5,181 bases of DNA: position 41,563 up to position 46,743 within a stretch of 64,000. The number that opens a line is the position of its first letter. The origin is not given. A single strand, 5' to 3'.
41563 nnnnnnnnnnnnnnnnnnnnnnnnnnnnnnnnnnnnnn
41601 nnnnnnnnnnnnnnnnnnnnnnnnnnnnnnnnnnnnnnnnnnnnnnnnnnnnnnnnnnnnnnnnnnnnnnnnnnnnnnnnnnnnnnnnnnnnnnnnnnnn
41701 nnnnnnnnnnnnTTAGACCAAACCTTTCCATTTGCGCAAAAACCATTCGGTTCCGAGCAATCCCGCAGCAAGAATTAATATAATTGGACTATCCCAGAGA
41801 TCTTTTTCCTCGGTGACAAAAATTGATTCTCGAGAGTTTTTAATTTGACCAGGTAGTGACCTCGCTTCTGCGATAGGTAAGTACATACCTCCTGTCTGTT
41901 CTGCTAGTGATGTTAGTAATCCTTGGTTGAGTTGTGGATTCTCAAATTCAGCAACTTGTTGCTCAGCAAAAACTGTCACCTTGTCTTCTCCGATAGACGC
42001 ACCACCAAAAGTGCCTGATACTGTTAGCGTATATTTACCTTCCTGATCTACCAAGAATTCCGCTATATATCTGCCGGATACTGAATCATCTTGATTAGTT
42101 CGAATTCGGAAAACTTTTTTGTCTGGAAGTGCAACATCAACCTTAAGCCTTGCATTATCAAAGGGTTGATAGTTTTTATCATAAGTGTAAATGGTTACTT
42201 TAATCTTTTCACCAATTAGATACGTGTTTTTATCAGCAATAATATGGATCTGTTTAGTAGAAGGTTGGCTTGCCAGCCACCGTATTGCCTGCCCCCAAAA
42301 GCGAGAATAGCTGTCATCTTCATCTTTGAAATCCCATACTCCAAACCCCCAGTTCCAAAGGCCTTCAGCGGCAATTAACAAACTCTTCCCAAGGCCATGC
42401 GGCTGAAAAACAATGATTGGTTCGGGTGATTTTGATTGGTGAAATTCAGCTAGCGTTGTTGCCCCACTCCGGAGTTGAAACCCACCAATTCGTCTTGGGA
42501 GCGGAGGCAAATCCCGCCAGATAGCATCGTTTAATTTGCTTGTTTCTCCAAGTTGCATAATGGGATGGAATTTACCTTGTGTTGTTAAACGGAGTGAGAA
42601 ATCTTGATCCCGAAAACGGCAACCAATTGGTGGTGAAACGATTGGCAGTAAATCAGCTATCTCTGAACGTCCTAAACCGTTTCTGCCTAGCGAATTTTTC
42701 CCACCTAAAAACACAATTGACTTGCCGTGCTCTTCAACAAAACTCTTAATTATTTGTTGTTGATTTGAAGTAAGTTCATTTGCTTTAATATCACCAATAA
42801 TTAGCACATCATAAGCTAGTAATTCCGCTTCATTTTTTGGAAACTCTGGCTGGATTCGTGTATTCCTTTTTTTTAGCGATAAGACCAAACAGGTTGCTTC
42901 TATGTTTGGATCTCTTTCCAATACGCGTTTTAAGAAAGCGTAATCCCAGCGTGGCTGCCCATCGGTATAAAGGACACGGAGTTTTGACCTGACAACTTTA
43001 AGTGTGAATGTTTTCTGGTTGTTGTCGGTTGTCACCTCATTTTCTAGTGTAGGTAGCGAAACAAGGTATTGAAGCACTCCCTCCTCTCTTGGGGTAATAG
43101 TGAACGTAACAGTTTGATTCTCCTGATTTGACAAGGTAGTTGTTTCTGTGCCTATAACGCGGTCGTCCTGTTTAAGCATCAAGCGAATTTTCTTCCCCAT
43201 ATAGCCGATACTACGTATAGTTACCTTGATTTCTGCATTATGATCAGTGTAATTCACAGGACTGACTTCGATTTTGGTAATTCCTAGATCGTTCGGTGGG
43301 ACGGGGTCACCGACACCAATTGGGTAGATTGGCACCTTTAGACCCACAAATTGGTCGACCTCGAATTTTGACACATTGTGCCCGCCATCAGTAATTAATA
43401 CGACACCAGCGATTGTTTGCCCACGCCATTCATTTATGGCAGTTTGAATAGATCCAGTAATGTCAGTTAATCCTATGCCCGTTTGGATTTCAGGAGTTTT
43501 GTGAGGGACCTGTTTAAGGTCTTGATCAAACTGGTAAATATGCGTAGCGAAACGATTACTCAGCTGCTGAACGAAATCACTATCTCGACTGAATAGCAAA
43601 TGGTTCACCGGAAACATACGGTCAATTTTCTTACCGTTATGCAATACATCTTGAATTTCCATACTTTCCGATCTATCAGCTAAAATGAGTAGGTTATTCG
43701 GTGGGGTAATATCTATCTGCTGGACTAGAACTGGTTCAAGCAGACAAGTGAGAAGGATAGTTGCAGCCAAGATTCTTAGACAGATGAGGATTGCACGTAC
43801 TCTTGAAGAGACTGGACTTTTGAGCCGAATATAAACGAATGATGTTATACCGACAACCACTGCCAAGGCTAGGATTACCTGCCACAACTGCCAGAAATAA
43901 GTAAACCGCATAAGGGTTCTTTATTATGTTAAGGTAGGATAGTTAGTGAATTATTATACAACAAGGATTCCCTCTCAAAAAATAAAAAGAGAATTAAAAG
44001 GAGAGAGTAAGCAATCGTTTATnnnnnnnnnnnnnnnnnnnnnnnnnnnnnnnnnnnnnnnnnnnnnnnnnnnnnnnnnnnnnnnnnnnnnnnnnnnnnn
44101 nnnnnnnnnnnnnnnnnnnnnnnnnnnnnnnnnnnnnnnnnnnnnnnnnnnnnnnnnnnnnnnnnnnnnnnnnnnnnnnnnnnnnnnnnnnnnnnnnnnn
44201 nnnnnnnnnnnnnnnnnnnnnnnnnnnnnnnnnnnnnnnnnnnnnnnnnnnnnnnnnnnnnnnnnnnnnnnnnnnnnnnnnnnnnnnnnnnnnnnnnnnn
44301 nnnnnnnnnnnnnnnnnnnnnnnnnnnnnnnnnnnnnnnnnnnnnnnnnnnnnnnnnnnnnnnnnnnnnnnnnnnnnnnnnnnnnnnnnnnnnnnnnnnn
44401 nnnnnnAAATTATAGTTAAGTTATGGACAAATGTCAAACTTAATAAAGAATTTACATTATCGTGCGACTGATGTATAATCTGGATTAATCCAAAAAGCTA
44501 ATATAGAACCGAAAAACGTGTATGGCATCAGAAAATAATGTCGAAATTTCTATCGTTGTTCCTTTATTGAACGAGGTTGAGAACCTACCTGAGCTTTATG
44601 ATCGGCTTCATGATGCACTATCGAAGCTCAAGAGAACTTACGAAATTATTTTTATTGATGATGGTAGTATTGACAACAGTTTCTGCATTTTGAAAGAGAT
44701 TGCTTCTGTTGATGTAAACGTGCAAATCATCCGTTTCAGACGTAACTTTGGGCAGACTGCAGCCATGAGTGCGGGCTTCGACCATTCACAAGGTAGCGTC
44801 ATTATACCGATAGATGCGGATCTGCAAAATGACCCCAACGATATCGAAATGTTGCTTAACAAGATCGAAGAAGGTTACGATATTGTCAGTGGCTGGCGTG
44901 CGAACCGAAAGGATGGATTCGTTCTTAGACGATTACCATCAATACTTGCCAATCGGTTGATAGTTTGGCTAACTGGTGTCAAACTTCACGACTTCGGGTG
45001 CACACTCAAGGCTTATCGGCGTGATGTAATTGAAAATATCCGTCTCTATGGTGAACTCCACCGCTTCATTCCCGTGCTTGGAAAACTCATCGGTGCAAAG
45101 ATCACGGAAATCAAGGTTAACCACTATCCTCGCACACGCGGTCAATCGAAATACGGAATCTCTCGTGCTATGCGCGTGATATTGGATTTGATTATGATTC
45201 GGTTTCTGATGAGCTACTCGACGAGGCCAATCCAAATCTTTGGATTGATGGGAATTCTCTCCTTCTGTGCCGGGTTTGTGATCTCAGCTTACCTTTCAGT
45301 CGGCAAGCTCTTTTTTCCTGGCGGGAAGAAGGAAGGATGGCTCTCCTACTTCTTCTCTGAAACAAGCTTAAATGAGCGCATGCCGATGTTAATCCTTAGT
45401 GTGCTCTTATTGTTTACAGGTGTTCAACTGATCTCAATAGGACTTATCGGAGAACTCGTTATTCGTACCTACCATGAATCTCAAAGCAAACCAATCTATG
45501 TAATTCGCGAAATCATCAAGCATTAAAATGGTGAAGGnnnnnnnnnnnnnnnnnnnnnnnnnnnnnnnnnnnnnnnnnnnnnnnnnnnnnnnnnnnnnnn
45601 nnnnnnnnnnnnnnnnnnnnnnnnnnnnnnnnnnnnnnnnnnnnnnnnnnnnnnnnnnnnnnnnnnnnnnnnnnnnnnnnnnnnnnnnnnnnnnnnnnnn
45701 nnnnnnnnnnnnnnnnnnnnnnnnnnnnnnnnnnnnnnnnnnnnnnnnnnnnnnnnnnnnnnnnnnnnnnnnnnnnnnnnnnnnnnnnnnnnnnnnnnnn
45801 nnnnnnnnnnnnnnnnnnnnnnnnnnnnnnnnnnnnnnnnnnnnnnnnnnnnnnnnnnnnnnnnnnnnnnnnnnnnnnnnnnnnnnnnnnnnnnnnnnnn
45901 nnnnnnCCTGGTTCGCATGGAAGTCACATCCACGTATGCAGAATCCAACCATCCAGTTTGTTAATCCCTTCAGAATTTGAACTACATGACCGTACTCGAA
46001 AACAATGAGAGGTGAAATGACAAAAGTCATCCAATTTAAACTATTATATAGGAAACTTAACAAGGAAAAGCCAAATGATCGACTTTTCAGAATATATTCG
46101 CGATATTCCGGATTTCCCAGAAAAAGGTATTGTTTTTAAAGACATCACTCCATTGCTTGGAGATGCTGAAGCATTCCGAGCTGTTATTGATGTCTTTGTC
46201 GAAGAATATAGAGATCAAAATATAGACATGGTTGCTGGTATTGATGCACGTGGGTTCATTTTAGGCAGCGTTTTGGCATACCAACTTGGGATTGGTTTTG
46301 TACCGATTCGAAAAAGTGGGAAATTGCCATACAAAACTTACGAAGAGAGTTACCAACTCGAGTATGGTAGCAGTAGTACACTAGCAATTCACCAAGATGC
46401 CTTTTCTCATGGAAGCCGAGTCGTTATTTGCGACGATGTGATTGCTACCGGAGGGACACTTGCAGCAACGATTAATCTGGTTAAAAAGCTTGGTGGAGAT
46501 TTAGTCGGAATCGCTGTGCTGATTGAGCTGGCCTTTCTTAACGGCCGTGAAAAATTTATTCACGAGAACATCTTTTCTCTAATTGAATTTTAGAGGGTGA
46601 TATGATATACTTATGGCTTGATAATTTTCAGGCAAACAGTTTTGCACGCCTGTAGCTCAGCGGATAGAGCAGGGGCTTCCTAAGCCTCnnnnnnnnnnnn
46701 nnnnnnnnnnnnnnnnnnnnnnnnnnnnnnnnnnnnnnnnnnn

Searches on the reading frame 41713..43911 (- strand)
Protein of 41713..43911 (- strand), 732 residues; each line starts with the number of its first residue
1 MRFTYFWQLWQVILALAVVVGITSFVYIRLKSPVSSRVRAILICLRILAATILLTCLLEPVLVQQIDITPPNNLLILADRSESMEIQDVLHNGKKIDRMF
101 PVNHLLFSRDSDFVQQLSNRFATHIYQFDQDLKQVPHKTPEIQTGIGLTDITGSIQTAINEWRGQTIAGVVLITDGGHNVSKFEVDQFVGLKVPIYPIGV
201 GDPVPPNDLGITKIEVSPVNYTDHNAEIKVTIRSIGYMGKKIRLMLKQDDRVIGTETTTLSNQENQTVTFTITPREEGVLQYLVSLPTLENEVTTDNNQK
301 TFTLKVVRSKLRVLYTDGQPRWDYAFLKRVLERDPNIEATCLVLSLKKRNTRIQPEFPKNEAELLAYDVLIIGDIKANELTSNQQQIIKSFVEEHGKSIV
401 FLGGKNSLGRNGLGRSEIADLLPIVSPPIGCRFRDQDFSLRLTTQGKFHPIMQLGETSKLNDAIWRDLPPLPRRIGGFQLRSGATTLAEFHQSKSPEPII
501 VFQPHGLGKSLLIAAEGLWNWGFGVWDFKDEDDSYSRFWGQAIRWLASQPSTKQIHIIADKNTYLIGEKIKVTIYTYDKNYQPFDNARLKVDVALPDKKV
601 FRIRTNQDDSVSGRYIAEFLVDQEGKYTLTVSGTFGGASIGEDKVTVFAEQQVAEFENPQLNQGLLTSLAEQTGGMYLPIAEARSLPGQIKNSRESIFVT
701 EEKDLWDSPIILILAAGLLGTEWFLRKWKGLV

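Call 64: search_protein_families(library=pfam, proteins=[window:41713-43911:-], max_evalue=0.00001)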
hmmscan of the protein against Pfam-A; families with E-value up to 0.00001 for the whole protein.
window:41713-43911:- (732 aa): 2 families
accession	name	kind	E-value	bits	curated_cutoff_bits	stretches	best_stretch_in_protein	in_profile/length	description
PF01835.25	MG2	-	6.5e-06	26.9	32.8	0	555-646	2-95/96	MG2 domain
PF07090.17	GATase1_like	-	8.6e-06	25.9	27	0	352-547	52-246/247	Putative glutamine amidotransferase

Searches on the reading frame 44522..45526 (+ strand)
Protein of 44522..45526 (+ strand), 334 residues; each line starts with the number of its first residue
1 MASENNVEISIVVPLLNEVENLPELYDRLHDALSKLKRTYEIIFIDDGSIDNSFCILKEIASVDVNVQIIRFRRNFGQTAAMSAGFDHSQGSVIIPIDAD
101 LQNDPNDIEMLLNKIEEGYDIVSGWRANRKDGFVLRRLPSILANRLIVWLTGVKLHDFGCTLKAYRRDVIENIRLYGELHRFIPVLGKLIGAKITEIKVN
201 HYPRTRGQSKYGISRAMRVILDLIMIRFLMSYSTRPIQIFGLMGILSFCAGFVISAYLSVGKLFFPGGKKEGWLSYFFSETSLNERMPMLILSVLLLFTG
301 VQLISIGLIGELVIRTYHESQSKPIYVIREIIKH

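Call 64: search_protein_families(library=pfam, proteins=[window:44522-45526:+], max_evalue=0.00001)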
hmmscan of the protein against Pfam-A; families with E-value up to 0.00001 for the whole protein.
window:44522-45526:+ (334 aa): 2 families
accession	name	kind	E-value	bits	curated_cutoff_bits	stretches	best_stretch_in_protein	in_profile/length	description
PF00535.33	Glycos_transf_2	-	2.4e-32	112.6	23.3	1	10-173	1-167/168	Glycosyl transferase family 2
PF10111.15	Glyco_tranf_2_2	-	1.7e-06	28.2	27.3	1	10-113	1-104/276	Glycosyltransferase like family 2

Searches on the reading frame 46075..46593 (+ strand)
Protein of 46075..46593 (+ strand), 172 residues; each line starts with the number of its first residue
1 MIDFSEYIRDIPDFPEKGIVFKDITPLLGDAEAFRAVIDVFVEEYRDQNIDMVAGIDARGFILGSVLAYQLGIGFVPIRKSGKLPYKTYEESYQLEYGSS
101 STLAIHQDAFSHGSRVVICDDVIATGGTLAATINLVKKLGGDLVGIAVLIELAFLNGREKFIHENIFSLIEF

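Call 64: search_protein_families(library=pfam, proteins=[window:46075-46593:+], max_evalue=0.00001)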
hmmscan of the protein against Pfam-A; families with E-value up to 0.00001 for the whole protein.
window:46075-46593:+ (172 aa): 1 family
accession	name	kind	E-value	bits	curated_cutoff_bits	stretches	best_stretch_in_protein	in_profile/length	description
PF00156.33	Pribosyltran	-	2.7e-18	66.2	26.3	1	33-151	11-125/158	Phosphoribosyl transferase domain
